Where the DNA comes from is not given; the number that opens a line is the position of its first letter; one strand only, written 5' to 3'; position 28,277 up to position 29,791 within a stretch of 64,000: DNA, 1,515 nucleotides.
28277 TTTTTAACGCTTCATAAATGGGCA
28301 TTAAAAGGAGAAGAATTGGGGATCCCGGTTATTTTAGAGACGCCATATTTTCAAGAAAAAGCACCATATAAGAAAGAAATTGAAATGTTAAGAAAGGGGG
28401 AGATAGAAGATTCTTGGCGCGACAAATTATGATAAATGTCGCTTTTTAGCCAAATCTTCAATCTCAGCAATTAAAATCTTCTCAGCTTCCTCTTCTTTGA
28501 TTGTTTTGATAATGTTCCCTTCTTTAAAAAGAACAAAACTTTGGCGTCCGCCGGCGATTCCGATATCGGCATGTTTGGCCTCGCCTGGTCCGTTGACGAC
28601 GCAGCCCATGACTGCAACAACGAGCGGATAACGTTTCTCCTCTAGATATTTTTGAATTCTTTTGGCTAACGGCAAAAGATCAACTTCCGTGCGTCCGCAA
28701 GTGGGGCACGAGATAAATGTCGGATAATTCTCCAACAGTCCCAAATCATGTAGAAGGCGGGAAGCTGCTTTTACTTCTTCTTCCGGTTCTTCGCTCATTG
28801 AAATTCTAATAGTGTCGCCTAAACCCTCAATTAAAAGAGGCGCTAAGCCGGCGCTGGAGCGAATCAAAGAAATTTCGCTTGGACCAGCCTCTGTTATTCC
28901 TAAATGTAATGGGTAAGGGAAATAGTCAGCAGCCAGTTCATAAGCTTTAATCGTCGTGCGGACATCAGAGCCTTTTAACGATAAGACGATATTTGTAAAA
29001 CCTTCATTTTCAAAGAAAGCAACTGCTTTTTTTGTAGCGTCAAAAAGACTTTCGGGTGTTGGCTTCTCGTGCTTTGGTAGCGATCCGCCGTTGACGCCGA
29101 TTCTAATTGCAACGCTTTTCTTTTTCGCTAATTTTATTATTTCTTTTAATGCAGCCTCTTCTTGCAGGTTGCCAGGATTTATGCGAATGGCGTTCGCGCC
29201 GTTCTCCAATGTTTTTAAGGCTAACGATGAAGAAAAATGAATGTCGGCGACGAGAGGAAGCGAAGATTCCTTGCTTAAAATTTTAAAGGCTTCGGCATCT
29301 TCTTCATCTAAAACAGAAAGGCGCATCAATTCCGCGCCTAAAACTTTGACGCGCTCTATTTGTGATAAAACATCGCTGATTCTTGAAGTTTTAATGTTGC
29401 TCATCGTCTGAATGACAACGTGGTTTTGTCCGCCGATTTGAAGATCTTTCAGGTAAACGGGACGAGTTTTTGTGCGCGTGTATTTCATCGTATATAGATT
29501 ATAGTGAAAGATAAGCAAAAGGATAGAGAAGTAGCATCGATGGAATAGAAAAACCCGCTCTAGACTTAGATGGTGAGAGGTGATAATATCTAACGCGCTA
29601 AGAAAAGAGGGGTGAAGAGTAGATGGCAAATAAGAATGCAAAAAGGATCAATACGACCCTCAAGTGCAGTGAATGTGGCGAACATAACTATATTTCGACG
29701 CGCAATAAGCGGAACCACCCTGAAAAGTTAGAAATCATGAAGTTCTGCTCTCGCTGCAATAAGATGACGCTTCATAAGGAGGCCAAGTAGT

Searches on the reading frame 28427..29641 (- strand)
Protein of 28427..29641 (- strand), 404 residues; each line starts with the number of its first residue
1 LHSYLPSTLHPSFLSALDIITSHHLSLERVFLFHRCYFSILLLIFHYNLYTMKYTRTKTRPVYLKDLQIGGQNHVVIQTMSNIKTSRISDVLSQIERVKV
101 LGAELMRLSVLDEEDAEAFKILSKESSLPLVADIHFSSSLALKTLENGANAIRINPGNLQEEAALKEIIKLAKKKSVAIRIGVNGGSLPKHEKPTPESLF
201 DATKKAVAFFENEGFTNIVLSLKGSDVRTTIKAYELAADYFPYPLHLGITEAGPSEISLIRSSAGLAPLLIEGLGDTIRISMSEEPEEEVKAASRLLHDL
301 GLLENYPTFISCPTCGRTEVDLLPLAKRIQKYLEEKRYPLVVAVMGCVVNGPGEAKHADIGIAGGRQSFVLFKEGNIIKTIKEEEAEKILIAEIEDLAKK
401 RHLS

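Call 69: search_protein_families(library=pfam, proteins=[window:28427-29641:-], max_evalue=0.00001)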
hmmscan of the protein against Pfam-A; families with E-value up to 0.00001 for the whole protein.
window:28427-29641:- (404 aa): 1 family
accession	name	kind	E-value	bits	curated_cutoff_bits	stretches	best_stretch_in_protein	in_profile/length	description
PF04551.19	GcpE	-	7.3e-122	407.1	32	1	59-395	1-342/343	GcpE protein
